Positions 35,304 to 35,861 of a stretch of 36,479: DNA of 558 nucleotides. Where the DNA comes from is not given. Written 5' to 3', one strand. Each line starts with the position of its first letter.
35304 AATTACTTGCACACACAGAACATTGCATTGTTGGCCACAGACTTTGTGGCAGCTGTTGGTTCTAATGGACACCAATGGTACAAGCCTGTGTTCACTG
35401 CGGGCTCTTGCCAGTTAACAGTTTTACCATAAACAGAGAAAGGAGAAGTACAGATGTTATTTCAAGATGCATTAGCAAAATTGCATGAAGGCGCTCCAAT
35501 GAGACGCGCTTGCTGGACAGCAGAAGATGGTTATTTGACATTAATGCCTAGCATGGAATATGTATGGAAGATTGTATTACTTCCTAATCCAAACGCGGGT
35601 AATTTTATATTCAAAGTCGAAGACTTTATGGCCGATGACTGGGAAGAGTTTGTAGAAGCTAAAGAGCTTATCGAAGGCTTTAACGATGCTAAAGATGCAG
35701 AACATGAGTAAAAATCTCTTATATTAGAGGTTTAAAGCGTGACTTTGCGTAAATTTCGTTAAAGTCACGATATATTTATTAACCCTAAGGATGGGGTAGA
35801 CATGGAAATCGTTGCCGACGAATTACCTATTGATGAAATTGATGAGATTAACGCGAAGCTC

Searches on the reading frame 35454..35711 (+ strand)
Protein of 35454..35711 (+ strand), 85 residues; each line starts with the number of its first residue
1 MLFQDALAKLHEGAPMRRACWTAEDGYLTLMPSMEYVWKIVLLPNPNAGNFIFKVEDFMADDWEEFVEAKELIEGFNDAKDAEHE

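Call 3: search_protein_families(library=pfam, proteins=[window:35454-35711:+], max_evalue=1)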
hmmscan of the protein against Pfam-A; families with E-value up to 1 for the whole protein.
window:35454-35711:+ (85 aa): 1 family
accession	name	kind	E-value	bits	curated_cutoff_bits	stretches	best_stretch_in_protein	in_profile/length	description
PF11195.14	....-like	-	4.3e-06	27.6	25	1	1-65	1-72/73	Thoeris anti-defense 2-like domain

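Call 4: search_protein_families(library=phrogs, proteins=[window:35454-35711:+], max_evalue=0.1)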
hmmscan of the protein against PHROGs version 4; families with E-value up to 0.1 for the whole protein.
window:35454-35711:+ (85 aa): 4 families
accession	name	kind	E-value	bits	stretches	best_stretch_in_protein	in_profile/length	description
phrog_643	-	transcription regulation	0.00046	21.3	1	4-64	4-70/84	transcriptional regulator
phrog_6670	-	unknown function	0.0028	18.5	1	1-70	1-62/120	-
phrog_872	-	unknown function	0.0033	18.4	1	2-37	90-125/172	-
phrog_1048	-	unknown function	0.015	16.3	1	1-66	110-194/211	-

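Call 16: search_solved_structures(query=window:35454-35711:+, max_evalue=10, show_alignments=3)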
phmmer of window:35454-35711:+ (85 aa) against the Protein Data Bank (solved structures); distinct sequences matched with E-value up to 10: 1.
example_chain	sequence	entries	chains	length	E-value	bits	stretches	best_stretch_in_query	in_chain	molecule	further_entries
5e53_A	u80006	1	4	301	1.8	12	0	26-58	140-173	Contactin-1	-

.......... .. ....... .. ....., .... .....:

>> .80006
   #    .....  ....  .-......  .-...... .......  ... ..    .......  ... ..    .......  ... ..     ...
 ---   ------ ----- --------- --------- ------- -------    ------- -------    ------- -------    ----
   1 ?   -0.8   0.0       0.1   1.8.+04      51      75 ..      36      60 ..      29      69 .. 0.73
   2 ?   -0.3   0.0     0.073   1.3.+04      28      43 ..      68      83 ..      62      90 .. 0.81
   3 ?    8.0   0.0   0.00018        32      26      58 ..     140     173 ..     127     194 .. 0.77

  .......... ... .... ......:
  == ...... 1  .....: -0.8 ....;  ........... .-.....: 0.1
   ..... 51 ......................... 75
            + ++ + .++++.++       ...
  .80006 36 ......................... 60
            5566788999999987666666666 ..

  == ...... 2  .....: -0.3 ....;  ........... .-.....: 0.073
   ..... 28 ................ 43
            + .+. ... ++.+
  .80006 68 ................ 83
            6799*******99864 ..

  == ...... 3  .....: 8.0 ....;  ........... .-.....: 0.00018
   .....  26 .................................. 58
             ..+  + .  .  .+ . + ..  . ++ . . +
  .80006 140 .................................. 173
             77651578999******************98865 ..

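Call 18: find_homologous_proteins(query=window:35454-35711:+, max_evalue=0.01)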
Query window:35454-35711:+ (85 aa): 39 proteins with E <= 0.01 among 40 candidates.
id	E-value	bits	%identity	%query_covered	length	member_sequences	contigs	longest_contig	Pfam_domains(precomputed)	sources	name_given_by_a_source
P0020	3.2e-52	192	100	100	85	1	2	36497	PF11195.15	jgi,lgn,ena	-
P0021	1.1e-30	123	70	91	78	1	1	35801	PF11195.15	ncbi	-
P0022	2.6e-30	122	75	85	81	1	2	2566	PF11195.15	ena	-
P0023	2.6e-29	119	76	82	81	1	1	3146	PF11195.15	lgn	-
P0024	1.3e-28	116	74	82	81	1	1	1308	PF11195.15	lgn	-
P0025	1.0e-27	114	75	81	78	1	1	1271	-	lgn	-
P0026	1.6e-27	113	67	88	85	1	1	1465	PF11195.15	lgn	-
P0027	3.0e-26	109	63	88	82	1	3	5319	-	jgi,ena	-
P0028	5.1e-26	108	71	78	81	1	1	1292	PF11195.15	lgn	-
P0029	9.2e-26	107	70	79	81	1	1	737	-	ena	-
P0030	1.0e-25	107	68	87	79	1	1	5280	-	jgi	jgi:hypothetical protein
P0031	1.2e-25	107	73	78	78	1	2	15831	PF11195.15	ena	-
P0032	1.3e-25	107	66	87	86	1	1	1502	PF11195.15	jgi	-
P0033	1.6e-25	107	71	78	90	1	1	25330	PF11195.15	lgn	-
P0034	1.7e-25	106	66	87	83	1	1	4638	PF11195.15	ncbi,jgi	jgi:hypothetical protein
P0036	5.3e-25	105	70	79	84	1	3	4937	PF11195.15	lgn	-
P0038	1.4e-24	103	64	87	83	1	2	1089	PF11195.15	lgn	-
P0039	1.6e-24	103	70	79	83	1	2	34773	PF11195.15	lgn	-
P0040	2.4e-24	103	66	79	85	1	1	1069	PF11195.15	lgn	-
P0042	6.6e-24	101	69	82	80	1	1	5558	PF11195.15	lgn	-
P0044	2.4e-23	100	57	98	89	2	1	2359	PF11195.15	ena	-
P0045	4.8e-23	99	62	87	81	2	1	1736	PF11195.15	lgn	-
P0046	8.5e-23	98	64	78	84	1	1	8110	PF11195.15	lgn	-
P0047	1.0e-21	94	58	98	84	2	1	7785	PF11195.15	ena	-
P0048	1.3e-21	94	62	86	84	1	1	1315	PF11195.15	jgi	jgi:hypothetical protein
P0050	2.9e-21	93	64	78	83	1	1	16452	PF11195.15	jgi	-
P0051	3.0e-21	93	61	87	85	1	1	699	PF11195.15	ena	-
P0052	7.2e-21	92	60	88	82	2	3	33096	PF11195.15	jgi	jgi:hypothetical protein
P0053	3.5e-20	89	58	85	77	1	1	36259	PF11195.15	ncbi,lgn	-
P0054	1.6e-19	87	61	78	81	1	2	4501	PF11195.15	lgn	-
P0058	1.4e-16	78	51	87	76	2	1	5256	PF11195.15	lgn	-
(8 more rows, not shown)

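Call 19: find_encoding_contigs(protein=P0021, flank=10000, max_places=3)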
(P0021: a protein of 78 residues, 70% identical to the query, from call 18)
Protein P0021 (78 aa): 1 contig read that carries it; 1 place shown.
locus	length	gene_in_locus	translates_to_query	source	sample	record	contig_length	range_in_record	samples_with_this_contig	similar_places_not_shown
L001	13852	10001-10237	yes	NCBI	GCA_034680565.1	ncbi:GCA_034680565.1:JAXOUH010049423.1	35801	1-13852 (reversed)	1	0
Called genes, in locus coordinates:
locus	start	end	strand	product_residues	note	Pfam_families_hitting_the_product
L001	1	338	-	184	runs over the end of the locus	-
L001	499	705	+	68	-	-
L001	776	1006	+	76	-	-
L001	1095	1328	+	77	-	-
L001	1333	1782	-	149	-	PF12728:HTH_17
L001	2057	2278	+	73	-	-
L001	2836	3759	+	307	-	PF13730:HTH_36 (weak)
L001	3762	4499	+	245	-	PF06992:Phage_lambda_P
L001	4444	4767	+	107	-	-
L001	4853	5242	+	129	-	-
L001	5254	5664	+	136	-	-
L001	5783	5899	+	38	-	-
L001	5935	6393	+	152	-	-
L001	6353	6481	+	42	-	-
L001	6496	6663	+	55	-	-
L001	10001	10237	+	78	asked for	PF11195:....-like (weak)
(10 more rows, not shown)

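Call 27: search_solved_structures(query=A4, max_evalue=10, show_alignments=5)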
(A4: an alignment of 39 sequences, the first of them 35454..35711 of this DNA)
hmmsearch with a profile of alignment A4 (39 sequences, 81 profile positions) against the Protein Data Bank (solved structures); distinct sequences matched with E-value up to 10: 9.
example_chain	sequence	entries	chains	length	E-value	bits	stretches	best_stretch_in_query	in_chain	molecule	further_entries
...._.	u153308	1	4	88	0.0081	18.8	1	2-26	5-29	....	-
9eib_A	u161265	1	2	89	0.0085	18.8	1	2-26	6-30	Prophage anti-Thoeris 2 (ModTad2)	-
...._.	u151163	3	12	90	0.024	17.3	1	1-30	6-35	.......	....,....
8wje_B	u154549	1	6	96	0.03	17.1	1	1-30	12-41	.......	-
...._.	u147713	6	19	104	0.092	15.5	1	1-27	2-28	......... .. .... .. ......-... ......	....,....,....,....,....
8wjd_A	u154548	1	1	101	0.29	13.9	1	2-24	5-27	SptTad2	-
9kzr_A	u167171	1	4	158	0.52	13.1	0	3-26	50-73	AcrIIA7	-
1bc7_C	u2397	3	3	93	0.6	12.9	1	5-40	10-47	PROTEIN (ETS-DOMAIN PROTEIN) | PROTEIN (SAP-1 ETS DOMAIN) | ETS-domain protein ELK-4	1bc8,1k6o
8glk_D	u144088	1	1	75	5.8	9.7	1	40-59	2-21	Endonuclease I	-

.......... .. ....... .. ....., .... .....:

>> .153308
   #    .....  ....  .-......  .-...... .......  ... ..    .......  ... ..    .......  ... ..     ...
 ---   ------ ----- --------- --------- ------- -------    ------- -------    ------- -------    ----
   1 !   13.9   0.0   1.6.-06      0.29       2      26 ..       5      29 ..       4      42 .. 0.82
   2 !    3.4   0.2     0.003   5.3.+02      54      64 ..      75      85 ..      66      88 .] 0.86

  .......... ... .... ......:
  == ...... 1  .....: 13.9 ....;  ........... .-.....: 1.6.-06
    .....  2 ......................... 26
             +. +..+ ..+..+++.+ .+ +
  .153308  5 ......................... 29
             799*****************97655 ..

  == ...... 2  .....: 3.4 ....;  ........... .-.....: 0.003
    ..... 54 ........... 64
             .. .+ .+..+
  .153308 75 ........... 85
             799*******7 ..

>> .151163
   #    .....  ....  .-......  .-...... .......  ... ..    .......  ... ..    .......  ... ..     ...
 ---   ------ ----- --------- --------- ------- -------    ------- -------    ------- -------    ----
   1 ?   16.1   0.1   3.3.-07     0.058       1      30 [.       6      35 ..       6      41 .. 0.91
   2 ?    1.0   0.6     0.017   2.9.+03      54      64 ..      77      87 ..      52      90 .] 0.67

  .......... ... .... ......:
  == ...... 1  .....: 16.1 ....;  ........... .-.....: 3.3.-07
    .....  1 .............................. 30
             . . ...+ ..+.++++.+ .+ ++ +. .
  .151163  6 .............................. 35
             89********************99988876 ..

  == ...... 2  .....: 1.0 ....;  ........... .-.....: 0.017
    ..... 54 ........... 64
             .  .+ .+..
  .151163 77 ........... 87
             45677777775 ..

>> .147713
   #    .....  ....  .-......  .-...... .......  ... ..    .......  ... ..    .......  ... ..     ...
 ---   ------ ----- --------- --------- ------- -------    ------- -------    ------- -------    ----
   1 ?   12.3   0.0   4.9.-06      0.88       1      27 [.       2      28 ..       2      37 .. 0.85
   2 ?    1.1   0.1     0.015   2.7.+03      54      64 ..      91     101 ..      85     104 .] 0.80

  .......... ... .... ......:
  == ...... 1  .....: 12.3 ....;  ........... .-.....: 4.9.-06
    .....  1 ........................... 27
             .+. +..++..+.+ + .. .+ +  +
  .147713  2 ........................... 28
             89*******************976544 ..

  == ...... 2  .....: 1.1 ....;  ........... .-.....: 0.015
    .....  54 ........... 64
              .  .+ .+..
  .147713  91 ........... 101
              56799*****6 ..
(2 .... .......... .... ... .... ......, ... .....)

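Call 46: find_related_loci(query=A4, collection=viral_contigs, flank=10000)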
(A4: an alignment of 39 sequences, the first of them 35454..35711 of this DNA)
Query A4 (85 aa) in viral_contigs; peptide patterns used: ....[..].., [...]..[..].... (x = any residue, [..] = any of these).
370 stretches matched a pattern; 90 encode a relative of the query (tblastn E <= 1e-3); the best 80 are kept; 80 distinct loci.
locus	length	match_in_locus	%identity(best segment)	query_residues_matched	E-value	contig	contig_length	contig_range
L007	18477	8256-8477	66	1-74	1e-31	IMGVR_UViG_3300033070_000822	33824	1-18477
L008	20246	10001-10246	63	1-83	1e-30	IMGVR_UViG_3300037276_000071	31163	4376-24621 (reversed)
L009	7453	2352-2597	63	1-83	1e-30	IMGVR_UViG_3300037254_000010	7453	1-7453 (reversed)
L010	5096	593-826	63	1-78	4e-30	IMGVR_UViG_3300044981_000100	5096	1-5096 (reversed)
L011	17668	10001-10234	63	1-78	4e-30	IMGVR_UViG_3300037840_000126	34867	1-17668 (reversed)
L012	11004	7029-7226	71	1-66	1e-29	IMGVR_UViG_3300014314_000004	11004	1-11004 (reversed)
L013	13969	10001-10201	69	1-67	2e-29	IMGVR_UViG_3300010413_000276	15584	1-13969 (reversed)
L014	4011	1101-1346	55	1-82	7e-27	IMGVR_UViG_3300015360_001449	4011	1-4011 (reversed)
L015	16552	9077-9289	63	1-71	1e-26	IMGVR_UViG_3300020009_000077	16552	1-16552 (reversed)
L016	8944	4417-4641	60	1-75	2e-26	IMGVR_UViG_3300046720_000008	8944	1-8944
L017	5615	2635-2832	62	1-66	2e-26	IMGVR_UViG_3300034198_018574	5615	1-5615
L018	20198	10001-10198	64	1-66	3e-26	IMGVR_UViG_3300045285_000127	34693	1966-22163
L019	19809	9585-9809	56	1-75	4e-26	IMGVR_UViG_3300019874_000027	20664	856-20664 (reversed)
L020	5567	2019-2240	57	1-74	3e-26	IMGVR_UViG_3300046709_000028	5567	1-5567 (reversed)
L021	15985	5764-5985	62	1-74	8e-26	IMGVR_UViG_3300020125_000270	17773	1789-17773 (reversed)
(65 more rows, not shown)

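Call 55: find_related_loci(query=A4, collection=genome_contigs, flank=10000)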
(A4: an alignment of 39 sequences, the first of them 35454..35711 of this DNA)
Query A4 (85 aa) in genome_contigs; peptide patterns used: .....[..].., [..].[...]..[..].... (x = any residue, [..] = any of these).
69 stretches matched a pattern; 3 encode a relative of the query (tblastn E <= 1e-3); 3 distinct loci.
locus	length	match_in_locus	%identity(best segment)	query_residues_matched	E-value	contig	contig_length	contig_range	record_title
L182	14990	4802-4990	63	1-63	2e-26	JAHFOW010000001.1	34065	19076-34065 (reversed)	MAG: Planctomycetota bacterium isolate nzgw512 NODE_628_length_34066_cov_8.186154, whole genome shotgun sequence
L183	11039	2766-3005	49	1-80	4e-24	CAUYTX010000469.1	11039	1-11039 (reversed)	Gammaproteobacteria bacterium strain CCP3-SC1AL1 genome assembly, contig: CCP3SC1AL1_Contig_91, whole genome shotgun seq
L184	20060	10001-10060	55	40-59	7e-5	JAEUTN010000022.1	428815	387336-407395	MAG: Bacteroidia bacterium isolate new MAG-330 k141_2268644, whole genome shotgun sequence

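Call 61: search_dna_similar(query=window:35454-35711:+, collection=phages, mode=protein, max_rows=15, max_evalue=0.001)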
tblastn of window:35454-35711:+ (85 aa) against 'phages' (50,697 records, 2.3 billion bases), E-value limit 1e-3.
No match.
